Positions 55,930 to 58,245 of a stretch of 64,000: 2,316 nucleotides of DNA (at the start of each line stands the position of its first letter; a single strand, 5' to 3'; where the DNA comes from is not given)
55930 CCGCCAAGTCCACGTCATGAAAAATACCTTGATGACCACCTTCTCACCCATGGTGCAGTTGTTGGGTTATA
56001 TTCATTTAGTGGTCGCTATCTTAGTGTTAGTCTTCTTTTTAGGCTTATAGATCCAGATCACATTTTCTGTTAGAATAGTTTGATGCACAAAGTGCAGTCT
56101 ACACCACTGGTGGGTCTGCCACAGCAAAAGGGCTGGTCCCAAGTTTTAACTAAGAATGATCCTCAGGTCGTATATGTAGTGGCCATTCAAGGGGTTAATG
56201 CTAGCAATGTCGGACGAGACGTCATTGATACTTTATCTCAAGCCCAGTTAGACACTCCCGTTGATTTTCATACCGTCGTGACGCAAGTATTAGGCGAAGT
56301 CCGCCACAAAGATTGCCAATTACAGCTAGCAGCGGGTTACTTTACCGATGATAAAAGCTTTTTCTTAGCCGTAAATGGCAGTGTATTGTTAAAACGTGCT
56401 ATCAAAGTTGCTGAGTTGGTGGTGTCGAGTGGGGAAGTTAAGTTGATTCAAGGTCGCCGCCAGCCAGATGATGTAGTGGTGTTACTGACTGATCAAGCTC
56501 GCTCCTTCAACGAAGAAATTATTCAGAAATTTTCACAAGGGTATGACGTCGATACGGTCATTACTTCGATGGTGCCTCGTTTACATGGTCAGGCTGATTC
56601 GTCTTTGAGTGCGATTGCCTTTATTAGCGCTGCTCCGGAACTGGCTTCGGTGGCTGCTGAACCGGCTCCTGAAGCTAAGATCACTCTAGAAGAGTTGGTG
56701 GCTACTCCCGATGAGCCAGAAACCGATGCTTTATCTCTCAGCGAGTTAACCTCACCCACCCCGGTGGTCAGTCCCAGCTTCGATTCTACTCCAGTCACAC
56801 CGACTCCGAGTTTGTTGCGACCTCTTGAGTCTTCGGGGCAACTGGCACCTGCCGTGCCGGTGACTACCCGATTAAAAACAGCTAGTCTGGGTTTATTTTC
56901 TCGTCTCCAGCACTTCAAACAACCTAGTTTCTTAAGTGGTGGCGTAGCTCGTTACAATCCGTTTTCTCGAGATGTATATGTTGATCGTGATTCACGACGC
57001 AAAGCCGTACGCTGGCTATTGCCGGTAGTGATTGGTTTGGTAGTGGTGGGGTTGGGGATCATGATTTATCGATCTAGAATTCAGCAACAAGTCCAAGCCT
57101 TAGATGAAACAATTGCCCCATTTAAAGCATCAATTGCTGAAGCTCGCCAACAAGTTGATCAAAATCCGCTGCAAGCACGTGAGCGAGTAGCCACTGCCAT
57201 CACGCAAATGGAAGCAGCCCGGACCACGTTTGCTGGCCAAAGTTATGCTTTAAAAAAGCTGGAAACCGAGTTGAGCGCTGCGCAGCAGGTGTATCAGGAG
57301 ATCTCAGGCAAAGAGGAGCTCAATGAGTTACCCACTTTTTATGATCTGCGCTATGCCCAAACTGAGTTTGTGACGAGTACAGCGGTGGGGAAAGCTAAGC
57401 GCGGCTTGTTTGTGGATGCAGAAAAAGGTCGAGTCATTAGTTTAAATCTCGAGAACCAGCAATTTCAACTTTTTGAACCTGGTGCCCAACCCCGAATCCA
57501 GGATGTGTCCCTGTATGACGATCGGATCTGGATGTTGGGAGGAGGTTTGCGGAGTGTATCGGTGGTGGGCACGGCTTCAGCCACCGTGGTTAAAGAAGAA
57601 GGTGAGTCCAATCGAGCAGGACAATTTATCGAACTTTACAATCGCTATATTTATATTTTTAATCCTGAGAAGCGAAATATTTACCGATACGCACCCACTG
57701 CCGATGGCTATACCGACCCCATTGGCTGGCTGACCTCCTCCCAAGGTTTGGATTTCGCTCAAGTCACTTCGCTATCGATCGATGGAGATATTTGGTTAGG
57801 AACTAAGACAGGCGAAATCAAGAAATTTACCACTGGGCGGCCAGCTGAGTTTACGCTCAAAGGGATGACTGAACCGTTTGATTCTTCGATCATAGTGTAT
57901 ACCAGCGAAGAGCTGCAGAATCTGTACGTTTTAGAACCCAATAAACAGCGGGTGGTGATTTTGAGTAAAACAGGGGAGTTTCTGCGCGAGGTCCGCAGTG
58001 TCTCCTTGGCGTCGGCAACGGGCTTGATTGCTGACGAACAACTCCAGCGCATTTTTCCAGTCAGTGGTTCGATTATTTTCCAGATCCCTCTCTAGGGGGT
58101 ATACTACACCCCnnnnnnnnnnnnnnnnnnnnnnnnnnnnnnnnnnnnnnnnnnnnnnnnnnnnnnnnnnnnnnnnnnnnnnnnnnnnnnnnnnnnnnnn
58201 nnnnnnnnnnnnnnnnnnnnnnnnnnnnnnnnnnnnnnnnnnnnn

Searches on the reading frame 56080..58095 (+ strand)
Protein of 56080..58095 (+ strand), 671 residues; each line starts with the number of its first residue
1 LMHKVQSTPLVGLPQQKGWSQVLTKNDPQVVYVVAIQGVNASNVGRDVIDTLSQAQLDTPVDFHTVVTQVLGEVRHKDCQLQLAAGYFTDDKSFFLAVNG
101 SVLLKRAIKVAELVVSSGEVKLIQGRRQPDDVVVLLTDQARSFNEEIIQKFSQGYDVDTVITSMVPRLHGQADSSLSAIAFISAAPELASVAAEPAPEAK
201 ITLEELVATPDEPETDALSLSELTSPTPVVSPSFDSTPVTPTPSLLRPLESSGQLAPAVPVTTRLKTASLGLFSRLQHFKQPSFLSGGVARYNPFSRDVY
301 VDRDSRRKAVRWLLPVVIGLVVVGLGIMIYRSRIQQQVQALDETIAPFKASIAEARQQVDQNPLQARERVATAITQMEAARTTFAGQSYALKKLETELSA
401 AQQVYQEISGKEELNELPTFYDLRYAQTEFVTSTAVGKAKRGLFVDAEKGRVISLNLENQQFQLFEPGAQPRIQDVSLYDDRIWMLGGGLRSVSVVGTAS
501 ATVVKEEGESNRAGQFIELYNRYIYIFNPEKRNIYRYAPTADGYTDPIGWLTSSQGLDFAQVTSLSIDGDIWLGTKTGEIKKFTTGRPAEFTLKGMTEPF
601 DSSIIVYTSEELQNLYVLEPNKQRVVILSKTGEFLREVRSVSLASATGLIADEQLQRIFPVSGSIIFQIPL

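Call 7: search_protein_families(library=pfam, proteins=[window:56080-58095:+], max_evalue=0.001)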
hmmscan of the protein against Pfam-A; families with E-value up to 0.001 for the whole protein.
window:56080-58095:+ (671 aa): 0 families

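Call 52: search_protein_families(library=pfam, proteins=[window:56080-58095:+], max_evalue=0.1)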
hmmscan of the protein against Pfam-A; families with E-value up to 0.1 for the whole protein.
window:56080-58095:+ (671 aa): 2 families
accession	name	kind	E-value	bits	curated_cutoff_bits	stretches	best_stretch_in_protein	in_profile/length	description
PF08758.17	Cadherin_pro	-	0.042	14.5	23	1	68-112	22-66/90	Cadherin prodomain like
PF04609.17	MCR_C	-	0.069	12.7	25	0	320-376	177-235/271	Methyl-coenzyme M reductase operon protein C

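Call 73: search_protein_families(library=ncbifam, proteins=[window:56080-58095:+], max_evalue=0.01)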
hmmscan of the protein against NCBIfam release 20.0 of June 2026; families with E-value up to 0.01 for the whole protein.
window:56080-58095:+ (671 aa): 2 families
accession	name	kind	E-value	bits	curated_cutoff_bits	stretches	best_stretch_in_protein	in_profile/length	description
NF005411.0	PRK06975.1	equivalog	0.0013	17.1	414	1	290-402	308-418/660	fused uroporphyrinogen-III synthase HemD/membrane protein HemX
NF033741.1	NlpC_p60_RipA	exception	0.0065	15.6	625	1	349-409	156-217/457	NlpC/P60 family peptidoglycan endopeptidase RipA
